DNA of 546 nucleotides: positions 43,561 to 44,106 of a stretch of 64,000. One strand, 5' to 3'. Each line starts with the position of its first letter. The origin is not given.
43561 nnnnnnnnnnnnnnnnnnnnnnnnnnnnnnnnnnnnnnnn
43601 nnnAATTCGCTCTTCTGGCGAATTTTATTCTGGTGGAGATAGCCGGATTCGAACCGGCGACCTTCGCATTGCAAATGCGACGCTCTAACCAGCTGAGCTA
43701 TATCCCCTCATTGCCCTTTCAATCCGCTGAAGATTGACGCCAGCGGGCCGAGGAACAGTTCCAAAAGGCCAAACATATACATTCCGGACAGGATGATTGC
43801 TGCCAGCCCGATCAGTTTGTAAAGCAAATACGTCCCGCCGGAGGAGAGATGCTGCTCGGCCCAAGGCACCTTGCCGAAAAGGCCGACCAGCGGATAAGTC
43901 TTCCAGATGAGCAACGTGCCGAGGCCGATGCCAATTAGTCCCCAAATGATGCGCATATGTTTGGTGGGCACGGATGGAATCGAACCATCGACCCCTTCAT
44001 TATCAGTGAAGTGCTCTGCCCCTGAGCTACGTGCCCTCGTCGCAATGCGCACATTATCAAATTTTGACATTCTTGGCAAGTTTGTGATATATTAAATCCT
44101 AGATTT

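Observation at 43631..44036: tRNA-Ile(GAU) - 82-aa membrane ORF - tRNA-Ala(UGC) with zero spacing, outside any rRNA operon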

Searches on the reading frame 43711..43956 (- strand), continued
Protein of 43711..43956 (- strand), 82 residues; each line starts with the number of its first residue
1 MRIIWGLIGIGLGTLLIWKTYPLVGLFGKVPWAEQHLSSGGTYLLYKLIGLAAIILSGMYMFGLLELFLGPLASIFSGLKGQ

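Call 36: find_encoding_contigs(protein=P0226, flank=6000, max_places=2)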
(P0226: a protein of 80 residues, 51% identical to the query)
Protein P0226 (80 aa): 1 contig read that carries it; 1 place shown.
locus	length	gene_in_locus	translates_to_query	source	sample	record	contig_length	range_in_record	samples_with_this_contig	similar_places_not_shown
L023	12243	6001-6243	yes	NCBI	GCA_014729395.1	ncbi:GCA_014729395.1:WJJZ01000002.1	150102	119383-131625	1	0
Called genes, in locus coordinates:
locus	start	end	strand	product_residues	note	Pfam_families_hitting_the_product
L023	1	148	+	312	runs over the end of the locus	PF00069:Pkinase, PF07714:PK_Tyr_Ser-Thr (faint), PF22303:OspG_kinase (faint)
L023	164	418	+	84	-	-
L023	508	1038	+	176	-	-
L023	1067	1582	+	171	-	-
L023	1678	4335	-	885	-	-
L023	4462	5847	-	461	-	-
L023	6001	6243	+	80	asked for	-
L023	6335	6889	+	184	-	PF01209:Ubie_methyltran, PF13847:Methyltransf_31, PF08241:Methyltransf_11, PF08242:Methyltransf_12, PF13649:Methyltransf_25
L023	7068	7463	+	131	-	PF13366:PDDEXK_3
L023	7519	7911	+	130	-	PF02021:UPF0102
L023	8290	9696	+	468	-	PF08529:NusA_N, PF00575:S1 (weak), PF13184:KH_NusA_1st, PF00013:KH_1 (faint), PF26594:KH_NusA_2nd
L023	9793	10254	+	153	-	-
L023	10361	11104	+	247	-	PF02096:60KD_IMP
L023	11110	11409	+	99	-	PF05239:PRC (weak)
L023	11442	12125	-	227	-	-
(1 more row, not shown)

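Call 43: find_related_loci(query=A4, collection=metagenome_contigs, flank=4000)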
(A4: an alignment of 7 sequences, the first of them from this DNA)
Query A4 (82 aa) in metagenome_contigs; peptide patterns used: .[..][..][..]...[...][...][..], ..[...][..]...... (x = any residue, [..] = any of these).
237 stretches matched a pattern; 155 encode a relative of the query (tblastn E <= 1e-3); the best 80 are kept; 80 distinct loci.
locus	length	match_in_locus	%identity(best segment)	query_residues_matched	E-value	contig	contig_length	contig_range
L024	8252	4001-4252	54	1-82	7e-24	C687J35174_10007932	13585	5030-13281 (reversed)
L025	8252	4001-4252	54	1-82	7e-24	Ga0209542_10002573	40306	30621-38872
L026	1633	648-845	56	17-80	5e-23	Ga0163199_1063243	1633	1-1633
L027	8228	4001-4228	49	1-76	1e-19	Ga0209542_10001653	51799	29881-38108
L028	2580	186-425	51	1-78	1e-19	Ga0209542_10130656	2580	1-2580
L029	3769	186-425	51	1-78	1e-19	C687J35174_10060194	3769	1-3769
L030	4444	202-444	54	1-82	1e-19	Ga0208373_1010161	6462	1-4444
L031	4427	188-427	51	1-78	2e-19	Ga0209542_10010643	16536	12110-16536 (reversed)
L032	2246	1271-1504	53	1-76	2e-19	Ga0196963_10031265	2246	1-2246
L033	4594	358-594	52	1-77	2e-18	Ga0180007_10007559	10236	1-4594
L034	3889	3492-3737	48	1-80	2e-18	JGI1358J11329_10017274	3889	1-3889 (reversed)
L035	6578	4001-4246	49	1-80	5e-18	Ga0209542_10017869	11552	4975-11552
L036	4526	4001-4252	44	1-82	4e-18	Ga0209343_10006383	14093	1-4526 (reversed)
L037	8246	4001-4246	46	1-80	7e-18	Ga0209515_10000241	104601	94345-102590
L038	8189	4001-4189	51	20-80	2e-17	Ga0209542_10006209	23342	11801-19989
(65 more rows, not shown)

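Call 65: predict_structure(alignment_id=A5)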
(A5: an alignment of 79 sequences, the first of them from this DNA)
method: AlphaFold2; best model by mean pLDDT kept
length: 82 residues; sequences in the alignment: 79
mean_pLDDT: 85.3   pTM: 0.64
mean pLDDT of the five models: 85.3, 84.3, 83.3, 82.3, 81.7
residues with pLDDT >= 90: 35; 70-90: 38; 50-70: 8; < 50: 1
segments of 3 or more residues with pLDDT < 50: none
pLDDT, mean of each block of 10 residues (from residue 1): 91 94 88 84 92 93 78 67 57
secondary structure, 60 per line:
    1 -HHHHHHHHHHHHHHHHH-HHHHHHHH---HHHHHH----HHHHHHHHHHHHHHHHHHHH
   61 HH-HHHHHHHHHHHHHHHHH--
elements in order: H2-18 H20-27 H31-36 H41-62 H64-80

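Call 69: search_solved_structures(query=A5, max_evalue=10)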
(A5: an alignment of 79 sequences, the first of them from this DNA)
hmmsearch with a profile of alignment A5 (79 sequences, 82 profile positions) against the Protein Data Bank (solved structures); distinct sequences matched with E-value up to 10: 0.

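Call 70: fold_search(model_id=the predicted structure, library=pdb)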
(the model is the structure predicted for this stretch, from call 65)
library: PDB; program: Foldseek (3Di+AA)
matches with E <= 10: 55; with E <= 0.001: 0
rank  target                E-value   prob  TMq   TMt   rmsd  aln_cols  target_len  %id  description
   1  7p3r_A                1.3e+00  0.60  0.46  0.13   9.8        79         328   15  Helical structure of the toxin MakA from Vibrio cholera (released 2022-02-23)
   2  5y5x_O                1.5e+00  0.25  0.37  0.40   5.8        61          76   21  V/A-type ATPase/synthase from Thermus thermophilus, rotational state 1 (released 2018-01-17)
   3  9cfc_T                1.9e+00  0.30  0.44  0.44   4.2        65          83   22  Cryo-EM structure of human kidney V-ATPase state 2 (released 2025-08-06)
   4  5sv1_J                2.3e+00  0.04  0.20  0.10  13.3        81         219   20  Structure of the ExbB/ExbD complex from E. coli at pH 4.5 (released 2016-09-28)
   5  7u8o_f                2.4e+00  0.23  0.44  0.43   4.4        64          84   22  Structure of porcine V-ATPase with mEAK7 and SidK, Rotary state 2 (released 2022-07-06)
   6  7p3r_B                2.8e+00  0.35  0.45  0.13   9.7        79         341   15  Helical structure of the toxin MakA from Vibrio cholera (released 2022-02-23)
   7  9lli_O                2.8e+00  0.18  0.40  0.46   6.0        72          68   17  Cryo-EM structure of D1R in complex with de novo designed GEM targeting TM1/2/4 and GEM targeting TM3/4/5, and negativ (released 2026-03-04)
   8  6czq_B                2.8e+00  0.09  0.27  0.24  11.1        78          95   17  A V-to-F substitution in SK2 channels causes Ca2+ hypersensitivity and improves locomotion in a C. elegans ALS model (released 2018-08-01)
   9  3t9n_D                2.9e+00  0.11  0.35  0.17   7.3        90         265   21  Crystal structure of a membrane protein (released 2012-10-31)
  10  6h2f_J                2.9e+00  0.08  0.27  0.10  11.0        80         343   20  Structure of the pre-pore AhlB of the tripartite alpha-pore forming toxin, AHL, from Aeromonas hydrophila. (released 2019-07-10)
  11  3t9n_B                3.3e+00  0.08  0.30  0.15   8.3        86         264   21  Crystal structure of a membrane protein (released 2012-10-31)
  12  3t9n_A                3.5e+00  0.08  0.30  0.15   8.3        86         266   21  Crystal structure of a membrane protein (released 2012-10-31)
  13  9quq_A                3.5e+00  0.05  0.25  0.10  16.0        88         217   24  cryo-EM structure of TolQR conformation2 in SMA nanodiscs (released 2025-12-17)
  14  5cw3_C                3.8e+00  0.06  0.23  0.12  14.2        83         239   13  Structure of CfBRCC36-CfKIAA0157 complex (Zn Edge) (released 2015-09-16)
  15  5jqz_A                4.3e+00  0.18  0.40  0.43   5.1        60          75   13  Designed two-ring homotetramer at 3.8A resolution (released 2016-06-29)
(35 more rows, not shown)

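Call 72: list_cluster_members(proteins=[P0001, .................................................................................])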
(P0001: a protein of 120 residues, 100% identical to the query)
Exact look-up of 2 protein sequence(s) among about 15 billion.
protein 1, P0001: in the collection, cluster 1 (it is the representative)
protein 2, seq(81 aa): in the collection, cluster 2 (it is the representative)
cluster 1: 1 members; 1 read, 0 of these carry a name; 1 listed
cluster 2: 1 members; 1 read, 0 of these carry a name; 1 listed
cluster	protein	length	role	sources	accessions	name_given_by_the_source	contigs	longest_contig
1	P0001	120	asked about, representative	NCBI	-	-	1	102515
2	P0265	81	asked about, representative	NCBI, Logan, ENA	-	-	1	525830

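Call 83: find_encoding_contigs(protein=P0001, flank=1000, max_places=2)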
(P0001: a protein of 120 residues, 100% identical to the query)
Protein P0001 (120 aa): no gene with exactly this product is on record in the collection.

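Call 99: search_protein_families(library=phrogs, proteins=[window:43711-43956:-, P0179, P0232], max_evalue=0.1)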
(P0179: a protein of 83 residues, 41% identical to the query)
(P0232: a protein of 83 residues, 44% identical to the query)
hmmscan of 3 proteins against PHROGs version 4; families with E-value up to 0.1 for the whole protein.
seq(82 aa): 0 families

P0179 (83 aa): 0 families

P0232 (83 aa): 1 family
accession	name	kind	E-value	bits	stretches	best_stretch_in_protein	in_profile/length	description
phrog_36344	-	unknown function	0.049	14.6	1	45-64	9-28/34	-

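Call 100: search_protein_families(library=padloc, proteins=[window:43711-43956:-, P0179, P0232], max_evalue=0.1)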
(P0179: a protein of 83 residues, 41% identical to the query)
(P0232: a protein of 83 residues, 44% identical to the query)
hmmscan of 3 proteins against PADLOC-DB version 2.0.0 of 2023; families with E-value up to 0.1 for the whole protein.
seq(82 aa): 0 families

P0179 (83 aa): 0 families

P0232 (83 aa): 1 family
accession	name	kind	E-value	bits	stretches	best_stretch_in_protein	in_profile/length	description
PDLC05063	PDC-S67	-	0.069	10.5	1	3-26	4-27/203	-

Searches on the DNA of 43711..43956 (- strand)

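Call 21: search_rna_families(sources=[L001, L011, L012, L015, L016, L014, L010], threshold=gathering)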
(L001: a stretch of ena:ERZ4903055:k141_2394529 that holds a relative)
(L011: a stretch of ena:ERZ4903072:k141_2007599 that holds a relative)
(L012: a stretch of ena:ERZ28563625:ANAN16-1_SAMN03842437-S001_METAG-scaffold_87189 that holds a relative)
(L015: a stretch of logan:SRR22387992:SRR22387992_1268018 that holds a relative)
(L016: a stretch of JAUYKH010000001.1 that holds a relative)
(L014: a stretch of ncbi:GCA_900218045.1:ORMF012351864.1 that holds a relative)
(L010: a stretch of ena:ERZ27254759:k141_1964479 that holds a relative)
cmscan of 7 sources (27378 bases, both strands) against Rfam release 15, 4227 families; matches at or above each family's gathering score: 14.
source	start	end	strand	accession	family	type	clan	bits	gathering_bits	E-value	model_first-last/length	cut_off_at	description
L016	3260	3331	+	RF00005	tRNA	Gene; tRNA;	CL00001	75.2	29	4.9e-15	1-71/71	no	tRNA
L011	3210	3281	+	RF00005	tRNA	Gene; tRNA;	CL00001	74.2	29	9.2e-15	1-71/71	no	tRNA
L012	3136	3207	+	RF00005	tRNA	Gene; tRNA;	CL00001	74.2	29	9.2e-15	1-71/71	no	tRNA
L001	2900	2971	+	RF00005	tRNA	Gene; tRNA;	CL00001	73.9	29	1.1e-14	1-71/71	no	tRNA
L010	35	106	+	RF00005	tRNA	Gene; tRNA;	CL00001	73.9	29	1.1e-14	1-71/71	no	tRNA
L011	2818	2889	+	RF00005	tRNA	Gene; tRNA;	CL00001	72.8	29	2.3e-14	1-71/71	no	tRNA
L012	2744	2815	+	RF00005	tRNA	Gene; tRNA;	CL00001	72.8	29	2.3e-14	1-71/71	no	tRNA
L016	3601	3672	+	RF00005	tRNA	Gene; tRNA;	CL00001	72.1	29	3.4e-14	1-71/71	no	tRNA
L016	6692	6765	+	RF00005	tRNA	Gene; tRNA;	CL00001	71.5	29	5.2e-14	1-71/71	no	tRNA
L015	351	421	+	RF00005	tRNA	Gene; tRNA;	CL00001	67.2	29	7.9e-13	1-71/71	no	tRNA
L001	3237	3307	+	RF00005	tRNA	Gene; tRNA;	CL00001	66.1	29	1.5e-12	1-71/71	no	tRNA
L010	372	442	+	RF00005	tRNA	Gene; tRNA;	CL00001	66.1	29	1.5e-12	1-71/71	no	tRNA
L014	374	446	+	RF00005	tRNA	Gene; tRNA;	CL00001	60.7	29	4.9e-11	1-71/71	no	tRNA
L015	1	53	+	RF00005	tRNA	Gene; tRNA;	CL00001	40.7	29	1.5e-05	20-71/71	5'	tRNA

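Call 49: search_rna_families(sources=[L021, L022, L016, L024, L040, L052, L044, L047, L042, L080, L068, L038, L070, L060, L077, L027], threshold=gathering)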
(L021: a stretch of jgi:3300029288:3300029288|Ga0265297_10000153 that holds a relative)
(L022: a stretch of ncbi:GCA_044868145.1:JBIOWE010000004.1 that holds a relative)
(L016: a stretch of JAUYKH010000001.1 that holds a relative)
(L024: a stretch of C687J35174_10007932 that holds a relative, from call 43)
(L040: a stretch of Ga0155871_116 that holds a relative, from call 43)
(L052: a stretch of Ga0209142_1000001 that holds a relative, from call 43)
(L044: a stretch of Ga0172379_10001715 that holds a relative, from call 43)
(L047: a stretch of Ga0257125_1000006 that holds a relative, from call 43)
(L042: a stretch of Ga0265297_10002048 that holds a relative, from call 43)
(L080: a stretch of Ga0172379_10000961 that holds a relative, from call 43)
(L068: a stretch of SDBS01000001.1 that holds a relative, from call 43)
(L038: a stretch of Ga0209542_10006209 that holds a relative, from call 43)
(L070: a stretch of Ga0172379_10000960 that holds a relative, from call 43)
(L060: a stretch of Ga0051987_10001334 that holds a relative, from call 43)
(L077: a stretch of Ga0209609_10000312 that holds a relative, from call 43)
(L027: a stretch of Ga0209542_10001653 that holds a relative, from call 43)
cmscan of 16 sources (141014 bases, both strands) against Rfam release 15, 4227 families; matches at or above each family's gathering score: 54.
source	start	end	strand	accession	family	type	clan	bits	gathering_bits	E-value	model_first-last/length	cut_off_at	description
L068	4522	7592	+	RF02541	LSU_rRNA_bacteria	Gene; rRNA;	CL00112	2651.5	50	0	1-2925/2925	no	Bacterial large subunit ribosomal RNA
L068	1955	3433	+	RF00177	SSU_rRNA_bacteria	Gene; rRNA;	CL00111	1482.3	50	0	1-1533/1533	no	Bacterial small subunit ribosomal RNA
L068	7706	7822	+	RF00001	5S_rRNA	Gene; rRNA;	CL00113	90.1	38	1.1e-17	1-120/120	no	5S ribosomal RNA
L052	661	733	+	RF00005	tRNA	Gene; tRNA;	CL00001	77.3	29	6.5e-15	1-71/71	no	tRNA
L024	3797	3870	+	RF00005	tRNA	Gene; tRNA;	CL00001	76.6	29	1e-14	1-71/71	no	tRNA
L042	3656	3728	+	RF00005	tRNA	Gene; tRNA;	CL00001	76.2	29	1.4e-14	1-71/71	no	tRNA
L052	745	818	+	RF00005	tRNA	Gene; tRNA;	CL00001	75.9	29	1.6e-14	1-71/71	no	tRNA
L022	6405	6476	+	RF00005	tRNA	Gene; tRNA;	CL00001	75.2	29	2.6e-14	1-71/71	no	tRNA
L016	3260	3331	+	RF00005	tRNA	Gene; tRNA;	CL00001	75.2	29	2.5e-14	1-71/71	no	tRNA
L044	3903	3976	+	RF00005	tRNA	Gene; tRNA;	CL00001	75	29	2.8e-14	1-71/71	no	tRNA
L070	3543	3616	+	RF00005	tRNA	Gene; tRNA;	CL00001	75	29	3e-14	1-71/71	no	tRNA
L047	3904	3977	+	RF00005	tRNA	Gene; tRNA;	CL00001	74.7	29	3.5e-14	1-71/71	no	tRNA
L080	3893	3966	+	RF00005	tRNA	Gene; tRNA;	CL00001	74.7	29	3.5e-14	1-71/71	no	tRNA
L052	3905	3978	+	RF00005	tRNA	Gene; tRNA;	CL00001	74.5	29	4e-14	1-71/71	no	tRNA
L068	3815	3888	+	RF00005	tRNA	Gene; tRNA;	CL00001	74.3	29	4.7e-14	1-71/71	no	tRNA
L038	3856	3927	+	RF00005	tRNA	Gene; tRNA;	CL00001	73.2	29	9.2e-14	1-71/71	no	tRNA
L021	6258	6331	+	RF00005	tRNA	Gene; tRNA;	CL00001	72.5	29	1.5e-13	1-71/71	no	tRNA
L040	3836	3909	+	RF00005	tRNA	Gene; tRNA;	CL00001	72.4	29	1.5e-13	1-71/71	no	tRNA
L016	3601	3672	+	RF00005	tRNA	Gene; tRNA;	CL00001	72.1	29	1.8e-13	1-71/71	no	tRNA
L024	7250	7321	+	RF00005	tRNA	Gene; tRNA;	CL00001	72.1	29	1.8e-13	1-71/71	no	tRNA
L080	69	141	+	RF00005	tRNA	Gene; tRNA;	CL00001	72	29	1.9e-13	1-71/71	no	tRNA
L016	6692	6765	+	RF00005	tRNA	Gene; tRNA;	CL00001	71.5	29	2.7e-13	1-71/71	no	tRNA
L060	1831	1903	+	RF00005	tRNA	Gene; tRNA;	CL00001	71.5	29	2.6e-13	1-71/71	no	tRNA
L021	5571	5644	+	RF00005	tRNA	Gene; tRNA;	CL00001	71.1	29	3.5e-13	1-71/71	no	tRNA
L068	4274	4347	+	RF00005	tRNA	Gene; tRNA;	CL00001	71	29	3.7e-13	1-71/71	no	tRNA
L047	1669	1741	+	RF00005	tRNA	Gene; tRNA;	CL00001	70.9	29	3.8e-13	1-71/71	no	tRNA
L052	4254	4327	+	RF00005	tRNA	Gene; tRNA;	CL00001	70.8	29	4.2e-13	1-71/71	no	tRNA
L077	3881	3952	+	RF00005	tRNA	Gene; tRNA;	CL00001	70.2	29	6.1e-13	1-71/71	no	tRNA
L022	5901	5972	+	RF00005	tRNA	Gene; tRNA;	CL00001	69.9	29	7.5e-13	1-71/71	no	tRNA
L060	3624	3697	+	RF00005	tRNA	Gene; tRNA;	CL00001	69.5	29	9.6e-13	1-71/71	no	tRNA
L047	4247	4320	+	RF00005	tRNA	Gene; tRNA;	CL00001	69.3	29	1.1e-12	1-71/71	no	tRNA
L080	4237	4310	+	RF00005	tRNA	Gene; tRNA;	CL00001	69.3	29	1.1e-12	1-71/71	no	tRNA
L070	4220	4293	+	RF00005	tRNA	Gene; tRNA;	CL00001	69.3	29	1.1e-12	1-71/71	no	tRNA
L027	3517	3590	+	RF00005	tRNA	Gene; tRNA;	CL00001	69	29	1.3e-12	1-71/71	no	tRNA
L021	5478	5551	+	RF00005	tRNA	Gene; tRNA;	CL00001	67.8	29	2.7e-12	1-71/71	no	tRNA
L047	1582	1655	+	RF00005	tRNA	Gene; tRNA;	CL00001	67.7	29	3e-12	1-71/71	no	tRNA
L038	4314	4386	+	RF00005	tRNA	Gene; tRNA;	CL00001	66.2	29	7.9e-12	1-71/71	no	tRNA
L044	4257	4327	+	RF00005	tRNA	Gene; tRNA;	CL00001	65.7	29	1.1e-11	1-71/71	no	tRNA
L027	4353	4425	+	RF00005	tRNA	Gene; tRNA;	CL00001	65.2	29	1.5e-11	1-71/71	no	tRNA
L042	4259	4331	+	RF00005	tRNA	Gene; tRNA;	CL00001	65.1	29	1.6e-11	1-71/71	no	tRNA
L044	3820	3891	+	RF00005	tRNA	Gene; tRNA;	CL00001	64.9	29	1.7e-11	1-71/71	no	tRNA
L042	3558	3629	+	RF00005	tRNA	Gene; tRNA;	CL00001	63.9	29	3.2e-11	1-71/71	no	tRNA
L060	1495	1568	+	RF00005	tRNA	Gene; tRNA;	CL00001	63.8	29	3.5e-11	1-71/71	no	tRNA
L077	4301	4372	+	RF00005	tRNA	Gene; tRNA;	CL00001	63.5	29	4.2e-11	1-71/71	no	tRNA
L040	4266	4336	+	RF00005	tRNA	Gene; tRNA;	CL00001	63.4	29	4.6e-11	1-71/71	no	tRNA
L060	4238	4310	+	RF00005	tRNA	Gene; tRNA;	CL00001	62.8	29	6.7e-11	1-71/71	no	tRNA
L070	3458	3529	+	RF00005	tRNA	Gene; tRNA;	CL00001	62.2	29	9.7e-11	1-71/71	no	tRNA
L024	4246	4316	+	RF00005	tRNA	Gene; tRNA;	CL00001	60.9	29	2.2e-10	1-71/71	no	tRNA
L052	3819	3901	+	RF00005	tRNA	Gene; tRNA;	CL00001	54.8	29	1e-08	1-71/71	no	tRNA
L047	3809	3892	+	RF00005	tRNA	Gene; tRNA;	CL00001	53.9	29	1.8e-08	1-71/71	no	tRNA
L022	2493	2576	+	RF00005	tRNA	Gene; tRNA;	CL00001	52.6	29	4.2e-08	1-71/71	no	tRNA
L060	3358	3442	+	RF00005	tRNA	Gene; tRNA;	CL00001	50.6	29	1.5e-07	1-71/71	no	tRNA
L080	3798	3881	+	RF00005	tRNA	Gene; tRNA;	CL00001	49.9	29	2.4e-07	1-71/71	no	tRNA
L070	3718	3784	+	RF00005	tRNA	Gene; tRNA;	CL00001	30.4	29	0.056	1-71/71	no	tRNA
